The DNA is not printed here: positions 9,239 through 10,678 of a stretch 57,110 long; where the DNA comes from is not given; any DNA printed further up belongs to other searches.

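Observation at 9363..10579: AT-rich single-gene island encoding a minimal SIR2-like (NADase-type) protein between rnr and smc: a candidate one-gene defence module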

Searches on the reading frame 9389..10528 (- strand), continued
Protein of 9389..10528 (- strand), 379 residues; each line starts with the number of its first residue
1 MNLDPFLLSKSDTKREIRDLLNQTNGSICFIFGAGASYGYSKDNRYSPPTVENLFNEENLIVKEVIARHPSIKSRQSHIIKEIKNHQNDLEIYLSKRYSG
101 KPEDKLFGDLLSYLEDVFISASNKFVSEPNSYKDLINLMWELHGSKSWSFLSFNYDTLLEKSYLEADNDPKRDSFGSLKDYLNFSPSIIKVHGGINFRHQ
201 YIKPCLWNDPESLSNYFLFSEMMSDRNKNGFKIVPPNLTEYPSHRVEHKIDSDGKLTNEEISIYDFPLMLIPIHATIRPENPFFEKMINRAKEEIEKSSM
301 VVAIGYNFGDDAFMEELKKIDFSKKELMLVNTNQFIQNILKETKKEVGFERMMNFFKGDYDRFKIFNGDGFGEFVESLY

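Call 30: fold_search(model_id=the predicted structure, library=pdb)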
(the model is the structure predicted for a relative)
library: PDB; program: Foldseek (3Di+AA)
matches with E <= 10: 414; with E <= 0.001: 88
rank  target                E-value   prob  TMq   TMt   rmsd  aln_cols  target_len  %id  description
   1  8sub_I                2.2e-08  1.00  0.49  0.48   9.6       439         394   14  E. coli SIR2-HerA complex (dodecamer SIR2 pentamer HerA) (released 2023-12-27)
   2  8sub_A                5.2e-08  1.00  0.50  0.48   9.9       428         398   15  E. coli SIR2-HerA complex (dodecamer SIR2 pentamer HerA) (released 2023-12-27)
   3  8sub_B                1.2e-07  1.00  0.49  0.47  10.6       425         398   15  E. coli SIR2-HerA complex (dodecamer SIR2 pentamer HerA) (released 2023-12-27)
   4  8yhx_R                1.5e-07  1.00  0.45  0.44  10.3       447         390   14  Cryo-EM structure of the trimeric HerA (released 2024-11-06)
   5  8wld_R                1.6e-07  1.00  0.45  0.48   9.4       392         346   13  Cryo-EM structure of SIR2/HerA antiphage complex (released 2024-09-11)
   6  8su9_D                2.1e-07  1.00  0.47  0.45  11.3       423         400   14  E. coli SIR2-HerA complex (hexamer HerA bound with dodecamer Sir2) (released 2024-03-27)
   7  8uae_B                2.4e-07  1.00  0.49  0.49   9.9       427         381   14  E. coli Sir2_HerA complex (12:6) with ATPgamaS (released 2023-12-27)
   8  8sub_E                2.7e-07  1.00  0.49  0.47   9.6       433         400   14  E. coli SIR2-HerA complex (dodecamer SIR2 pentamer HerA) (released 2023-12-27)
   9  8sxx_F                3.6e-07  1.00  0.51  0.51   9.2       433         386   14  E. coli dodecamer SIR2 (released 2023-12-27)
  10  8wld_Q                4.2e-07  1.00  0.52  0.57   6.9       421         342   14  Cryo-EM structure of SIR2/HerA antiphage complex (released 2024-09-11)
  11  8sub_D                5.6e-07  1.00  0.48  0.45  10.2       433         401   14  E. coli SIR2-HerA complex (dodecamer SIR2 pentamer HerA) (released 2023-12-27)
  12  8suw_F                6.6e-07  1.00  0.49  0.47  10.5       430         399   14  E. coli SIR2-HerA complex (dodecamer SIR2 bound 4 protomers of HerA) (released 2024-03-27)
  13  8yhx_J                9.9e-07  1.00  0.48  0.44  11.0       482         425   12  Cryo-EM structure of the trimeric HerA (released 2024-11-06)
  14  8wld_E                1.2e-06  1.00  0.52  0.55   7.3       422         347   13  Cryo-EM structure of SIR2/HerA antiphage complex (released 2024-09-11)
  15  8suw_J                1.4e-06  1.00  0.46  0.44  11.2       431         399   12  E. coli SIR2-HerA complex (dodecamer SIR2 bound 4 protomers of HerA) (released 2024-03-27)
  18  8w9l_A                2.9e-06  1.00  0.47  0.49   6.9       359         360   14  Cryo-EM structure of PsSIR2 (released 2024-09-11)
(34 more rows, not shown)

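Call 34: find_related_loci(query=A1, collection=viral_contigs, flank=8000)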
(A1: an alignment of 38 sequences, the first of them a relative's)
Query A1 (379 aa) in viral_contigs; peptide patterns used: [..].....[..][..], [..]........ (x = any residue, [..] = any of these).
41 stretches matched a pattern, but none encodes a relative of the query by tblastn (E <= 1e-3).

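Call 35: search_dna_similar(query=window:9389-10528:-, collection=phages, mode=protein, max_evalue=0.001)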
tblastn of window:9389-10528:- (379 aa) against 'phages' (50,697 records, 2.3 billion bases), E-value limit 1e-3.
No match.

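Call 36: find_encoding_contigs(protein=P0011, flank=7000, max_places=2)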
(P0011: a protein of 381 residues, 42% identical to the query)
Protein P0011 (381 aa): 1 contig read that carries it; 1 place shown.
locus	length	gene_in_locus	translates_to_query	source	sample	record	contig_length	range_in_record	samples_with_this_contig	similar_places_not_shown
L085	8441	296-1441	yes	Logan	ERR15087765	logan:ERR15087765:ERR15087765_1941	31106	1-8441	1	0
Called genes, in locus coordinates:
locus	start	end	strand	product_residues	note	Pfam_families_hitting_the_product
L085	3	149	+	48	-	?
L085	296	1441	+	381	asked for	PF13289:SIR2_2 (faint)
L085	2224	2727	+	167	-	-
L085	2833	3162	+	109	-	-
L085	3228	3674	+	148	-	PF04140:ICMT (weak), PF04191:PEMT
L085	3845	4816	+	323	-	PF13884:Peptidase_S74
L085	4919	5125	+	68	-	-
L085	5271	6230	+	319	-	PF03401:TctC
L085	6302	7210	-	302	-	-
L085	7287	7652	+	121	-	PF00338:Ribosomal_S10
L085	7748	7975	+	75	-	-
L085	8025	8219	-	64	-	-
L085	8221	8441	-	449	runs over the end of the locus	-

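Call 37: find_encoding_contigs(protein=P0019, flank=7000, max_places=2)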
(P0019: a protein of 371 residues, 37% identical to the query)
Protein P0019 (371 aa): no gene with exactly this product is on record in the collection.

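Call 38: find_encoding_contigs(protein=P0010, flank=7000, max_places=2)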
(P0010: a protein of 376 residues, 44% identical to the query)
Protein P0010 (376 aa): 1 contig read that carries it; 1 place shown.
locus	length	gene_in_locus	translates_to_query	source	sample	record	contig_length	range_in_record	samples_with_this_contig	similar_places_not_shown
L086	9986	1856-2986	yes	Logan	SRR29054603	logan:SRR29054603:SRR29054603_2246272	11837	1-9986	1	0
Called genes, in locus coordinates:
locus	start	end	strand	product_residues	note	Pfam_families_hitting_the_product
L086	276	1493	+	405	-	-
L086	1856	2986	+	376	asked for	PF13289:SIR2_2 (faint)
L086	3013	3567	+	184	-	-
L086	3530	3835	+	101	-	-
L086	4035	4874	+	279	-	PF00459:Inositol_P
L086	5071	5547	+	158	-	PF03073:TspO_MBR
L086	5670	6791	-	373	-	PF01266:DAO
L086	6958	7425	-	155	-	-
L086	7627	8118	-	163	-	PF00254:FKBP_C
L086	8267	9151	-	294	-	-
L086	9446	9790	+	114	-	-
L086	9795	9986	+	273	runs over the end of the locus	-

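Call 39: find_encoding_contigs(protein=P0023, flank=7000, max_places=2)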
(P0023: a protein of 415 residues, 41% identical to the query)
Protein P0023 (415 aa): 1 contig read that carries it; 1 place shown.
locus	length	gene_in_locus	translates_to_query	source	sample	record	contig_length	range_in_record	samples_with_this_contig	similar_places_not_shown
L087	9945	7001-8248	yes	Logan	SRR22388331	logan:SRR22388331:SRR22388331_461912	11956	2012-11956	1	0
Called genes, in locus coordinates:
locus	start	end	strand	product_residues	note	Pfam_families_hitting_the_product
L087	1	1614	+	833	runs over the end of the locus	PF12775:AAA_7 (faint), PF13191:AAA_16 (weak), PF17871:AAA_lid_9, PF00158:Sigma54_activat (weak), PF07724:AAA_2, PF00004:AAA (weak), PF07728:AAA_5, PF10431:ClpB_D2-small, +1 more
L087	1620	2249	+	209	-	PF07690:MFS_1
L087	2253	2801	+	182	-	PF00293:NUDIX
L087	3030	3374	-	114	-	PF00453:Ribosomal_L20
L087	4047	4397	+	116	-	-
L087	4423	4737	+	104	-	PF02325:CCB3_YggT (weak)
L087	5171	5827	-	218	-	PF02223:Thymidylate_kin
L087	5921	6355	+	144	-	PF01668:SmpB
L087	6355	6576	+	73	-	PF01541:GIY-YIG, PF10544:T5orf172 (weak)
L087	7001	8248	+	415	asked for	PF13289:SIR2_2 (faint)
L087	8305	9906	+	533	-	PF03485:Arg_tRNA_synt_N, PF00750:tRNA-synt_1d, PF09334:tRNA-synt_1g (faint), PF00133:tRNA-synt_1 (weak), PF05746:DALR_1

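Call 46: search_protein_representatives(alignment_id=A1)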
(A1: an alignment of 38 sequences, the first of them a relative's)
Query: 38 sequences, 374 profile positions. Proteins with E-value up to 0.001 (for the whole library): 1964; up to 1e-10: 459; up to 1e-30: 32. The best 150 are listed.
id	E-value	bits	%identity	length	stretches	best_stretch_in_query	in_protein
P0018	5.7e-150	515.7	-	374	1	2-374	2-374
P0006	2.1e-147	507.3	-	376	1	3-373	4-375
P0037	9.8e-140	482.1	-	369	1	5-374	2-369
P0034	8.6e-139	479.0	-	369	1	4-374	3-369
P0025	4.0e-138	476.8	-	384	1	3-374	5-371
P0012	1.9e-137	474.5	-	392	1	5-373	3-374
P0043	2.7e-136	470.7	-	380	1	3-374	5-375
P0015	1.1e-135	468.7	-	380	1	3-372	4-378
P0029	4.7e-131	453.5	-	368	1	5-373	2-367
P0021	6.1e-129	446.6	-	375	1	6-374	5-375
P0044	2.9e-125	434.5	-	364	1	4-374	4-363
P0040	1.5e-119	415.6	-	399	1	4-373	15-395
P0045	7.5e-117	406.8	-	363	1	4-373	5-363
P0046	4.3e-109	381.2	-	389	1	3-374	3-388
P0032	1.8e-106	372.6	-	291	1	86-373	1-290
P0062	5.2e-28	114.4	-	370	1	21-336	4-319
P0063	3.1e-27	111.9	-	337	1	29-345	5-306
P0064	4.0e-27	111.5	-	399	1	24-332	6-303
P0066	1.0e-25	106.9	-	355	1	27-370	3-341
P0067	2.0e-25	105.9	-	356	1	30-371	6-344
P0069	9.5e-25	103.7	-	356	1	29-371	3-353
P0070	1.1e-24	103.4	-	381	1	27-371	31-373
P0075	2.5e-23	99.0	-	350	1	30-373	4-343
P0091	2.2e-21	92.6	-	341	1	29-372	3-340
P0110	4.5e-20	88.3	-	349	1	29-370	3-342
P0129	6.5e-19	84.5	-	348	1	30-373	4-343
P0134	1.0e-18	83.8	-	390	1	22-373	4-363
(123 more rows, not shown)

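Call 47: search_protein_families(library=pfam, proteins=[P0062, P0063, P0064, P0066, P0067, P0069, P0075, P0091, P0110, P0129], max_evalue=0.01)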
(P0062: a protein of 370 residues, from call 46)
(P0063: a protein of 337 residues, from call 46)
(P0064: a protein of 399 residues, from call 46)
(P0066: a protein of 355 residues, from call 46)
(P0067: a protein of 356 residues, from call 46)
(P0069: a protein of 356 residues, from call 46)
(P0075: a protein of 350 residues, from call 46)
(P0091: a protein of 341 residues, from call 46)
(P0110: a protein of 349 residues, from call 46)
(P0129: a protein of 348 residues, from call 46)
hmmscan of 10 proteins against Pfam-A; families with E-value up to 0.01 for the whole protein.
P0062 (370 aa): 1 family
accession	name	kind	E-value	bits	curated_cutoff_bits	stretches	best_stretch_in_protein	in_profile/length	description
PF13289.12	SIR2_2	-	1.9e-07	31.7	24.5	1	140-201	2-67/141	SIR2-like domain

P0063 (337 aa): 1 family
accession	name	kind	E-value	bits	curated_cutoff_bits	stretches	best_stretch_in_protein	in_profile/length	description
PF13289.12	SIR2_2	-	2.8e-05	24.7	24.5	1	132-285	2-107/141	SIR2-like domain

P0064 (399 aa): 1 family
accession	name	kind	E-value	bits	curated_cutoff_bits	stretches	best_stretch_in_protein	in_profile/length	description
PF13289.12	SIR2_2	-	0.0037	17.8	24.5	0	131-177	3-57/141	SIR2-like domain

P0066 (355 aa): 1 family
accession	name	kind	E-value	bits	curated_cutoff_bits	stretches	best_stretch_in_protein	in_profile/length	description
PF13289.12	SIR2_2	-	0.00046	20.7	24.5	1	137-187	2-56/141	SIR2-like domain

P0067 (356 aa): 2 families
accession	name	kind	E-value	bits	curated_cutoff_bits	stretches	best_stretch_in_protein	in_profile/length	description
PF13289.12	SIR2_2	-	3.8e-08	34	24.5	1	139-305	3-111/141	SIR2-like domain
PF14253.11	AbiH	-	0.0047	17.5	30.9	0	94-185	105-174/260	Bacteriophage abortive infection AbiH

P0069 (356 aa): 1 family
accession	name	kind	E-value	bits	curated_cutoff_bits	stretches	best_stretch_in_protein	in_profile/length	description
PF13289.12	SIR2_2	-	3.6e-05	24.3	24.5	0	125-169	3-51/141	SIR2-like domain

P0075 (350 aa): 2 families
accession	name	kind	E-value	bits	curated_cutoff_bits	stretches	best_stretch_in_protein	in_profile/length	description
PF13289.12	SIR2_2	-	9.3e-05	23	24.5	0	131-197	3-68/141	SIR2-like domain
PF05958.17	tRNA_U5-meth_tr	-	0.0038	16.7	23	1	210-327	20-135/357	tRNA (Uracil-5-)-methyltransferase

P0091 (341 aa): 2 families
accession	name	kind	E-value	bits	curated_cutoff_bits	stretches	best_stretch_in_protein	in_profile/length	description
PF24793.1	GINT1_N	-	0.0011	18.5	27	1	25-117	157-251/304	Glucosamine inositolphosphorylceramide transferase 1, N-terminal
PF13289.12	SIR2_2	-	0.0078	16.8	24.5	0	132-173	3-52/141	SIR2-like domain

P0110 (349 aa): 1 family
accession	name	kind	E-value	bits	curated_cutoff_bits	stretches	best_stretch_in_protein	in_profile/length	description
PF13289.12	SIR2_2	-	1.7e-07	31.9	24.5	1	132-302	3-111/141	SIR2-like domain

P0129 (348 aa): 1 family
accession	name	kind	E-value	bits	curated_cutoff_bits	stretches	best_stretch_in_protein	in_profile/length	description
PF13289.12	SIR2_2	-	0.0006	20.4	24.5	0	132-184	3-63/141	SIR2-like domain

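Call 48: search_protein_families(library=padloc, proteins=[P0062, P0063, P0064, P0066, P0067, P0069, P0075, P0091, P0110, P0129], max_evalue=0.001)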
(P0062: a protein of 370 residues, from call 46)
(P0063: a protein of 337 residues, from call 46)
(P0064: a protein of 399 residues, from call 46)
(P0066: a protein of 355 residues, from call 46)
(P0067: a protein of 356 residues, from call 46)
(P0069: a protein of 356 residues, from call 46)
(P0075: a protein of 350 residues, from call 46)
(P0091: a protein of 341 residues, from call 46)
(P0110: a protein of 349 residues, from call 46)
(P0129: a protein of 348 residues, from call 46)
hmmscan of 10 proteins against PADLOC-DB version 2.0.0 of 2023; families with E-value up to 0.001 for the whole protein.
P0062 (370 aa): 4 families
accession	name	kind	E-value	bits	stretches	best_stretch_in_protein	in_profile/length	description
PDLC04087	SIR2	-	1.4e-07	28.7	0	71-151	63-145/343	-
PDLC04082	SIR2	-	3.9e-05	20.7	0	78-152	67-142/345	-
PDLC02408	Aga_SIR2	-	4.8e-05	20.6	0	118-189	128-206/343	Class II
PDLC02414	Aga_SIR2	-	0.00027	18.3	0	120-199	100-186/313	-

P0063 (337 aa): 5 families
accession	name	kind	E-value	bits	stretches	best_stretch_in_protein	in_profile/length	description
PDLC04087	SIR2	-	1.6e-08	31.8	1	3-145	18-147/343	-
PDLC04082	SIR2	-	3.3e-08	30.8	0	248-317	239-309/345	-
PDLC04096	SIR2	-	2.1e-05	22.1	0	113-175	26-85/230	-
PDLC04968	PDC-S25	-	7.8e-05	19.9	1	84-173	98-187/517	-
PDLC04081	SIR2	-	0.00046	17.5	0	74-145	80-152/345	-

P0064 (399 aa): 2 families
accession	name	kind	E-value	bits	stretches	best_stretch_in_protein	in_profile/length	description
PDLC04087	SIR2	-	9.7e-07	26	0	97-175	102-199/343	-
PDLC04082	SIR2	-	5.3e-05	20.3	0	151-174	181-204/345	-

P0066 (355 aa): 10 families
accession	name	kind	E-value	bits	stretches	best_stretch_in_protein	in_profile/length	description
PDLC04082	SIR2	-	6.8e-06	23.2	0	169-188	188-207/345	-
PDLC04084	SIR2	-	1.5e-05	22.5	0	2-156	41-200/414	-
PDLC04087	SIR2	-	2.9e-05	21.1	0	120-188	118-201/343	-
PDLC04081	SIR2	-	6.6e-05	20.3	0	131-156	133-158/345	-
PDLC04093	SIR2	-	0.00025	18.2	0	5-151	26-167/395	-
PDLC04094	SIR2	-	0.00027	18.3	0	112-151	126-165/399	-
PDLC04089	SIR2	-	0.00052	17.4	0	171-188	169-186/336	-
PDLC02414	Aga_SIR2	-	0.00076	16.9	0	107-188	89-179/313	-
PDLC04091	SIR2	-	0.00089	16.6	0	172-188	191-207/345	-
PDLC02408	Aga_SIR2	-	0.00095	16.4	0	131-193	142-213/343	Class II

P0067 (356 aa): 5 families
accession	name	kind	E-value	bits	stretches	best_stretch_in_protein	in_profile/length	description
PDLC02414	Aga_SIR2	-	1.6e-07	29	1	85-194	71-185/313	-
PDLC02408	Aga_SIR2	-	1.3e-06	25.7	0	104-188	117-207/343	Class II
PDLC04093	SIR2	-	3.1e-05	21.1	0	106-189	120-219/395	-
PDLC04087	SIR2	-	9e-05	19.5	0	123-188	119-200/343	-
PDLC04082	SIR2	-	0.00022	18.2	0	74-155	69-147/345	-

P0069 (356 aa): 3 families
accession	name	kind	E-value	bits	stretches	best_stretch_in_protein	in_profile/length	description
PDLC04087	SIR2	-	4.9e-06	23.6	0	252-315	219-282/343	-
PDLC04082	SIR2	-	2.1e-05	21.6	0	269-317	237-285/345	-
PDLC04078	SIR2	-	0.00046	18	0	271-316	67-112/171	-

P0075 (350 aa): 0 families

P0091 (341 aa): 5 families
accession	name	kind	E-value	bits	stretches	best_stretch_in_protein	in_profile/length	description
PDLC04087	SIR2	-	6.3e-07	26.6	0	239-313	217-292/343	-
PDLC04093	SIR2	-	4.4e-06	23.9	0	4-147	27-169/395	-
PDLC04078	SIR2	-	8.4e-06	23.7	1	239-313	46-121/171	-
PDLC04096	SIR2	-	4e-05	21.2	1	239-305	105-173/230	-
PDLC04082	SIR2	-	4.5e-05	20.5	0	163-175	192-204/345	-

P0110 (349 aa): 9 families
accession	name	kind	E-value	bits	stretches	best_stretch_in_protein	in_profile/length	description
PDLC04087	SIR2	-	8.4e-08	29.4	0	232-313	209-292/343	-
PDLC04093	SIR2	-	1.1e-07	29.2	1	160-198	201-239/395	-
PDLC04096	SIR2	-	4.6e-07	27.6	1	223-312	88-179/230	-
PDLC02414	Aga_SIR2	-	2.5e-05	21.8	0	88-178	77-179/313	-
PDLC04092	SIR2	-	3.1e-05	21.4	0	228-310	179-263/318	-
PDLC04082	SIR2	-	6.1e-05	20.1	0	117-148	116-147/345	-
PDLC04078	SIR2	-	0.00013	19.8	0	233-310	39-118/171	-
PDLC04084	SIR2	-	0.00032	18.1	0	161-177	240-256/414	-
PDLC02408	Aga_SIR2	-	0.00088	16.5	0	110-179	129-209/343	Class II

P0129 (348 aa): 7 families
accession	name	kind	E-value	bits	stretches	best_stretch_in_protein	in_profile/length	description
PDLC04078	SIR2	-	1.1e-06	26.6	1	241-303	45-108/171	-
PDLC04087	SIR2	-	6.4e-06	23.3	0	152-177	175-200/343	-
PDLC04096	SIR2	-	6.1e-05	20.6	0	235-304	99-169/230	-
PDLC04093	SIR2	-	0.00013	19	0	164-190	205-231/395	-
PDLC04082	SIR2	-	0.00015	18.8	0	157-175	186-204/345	-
PDLC02414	Aga_SIR2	-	0.00079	16.8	0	279-303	226-253/313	-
PDLC02408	Aga_SIR2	-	0.00092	16.4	0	109-176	128-206/343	Class II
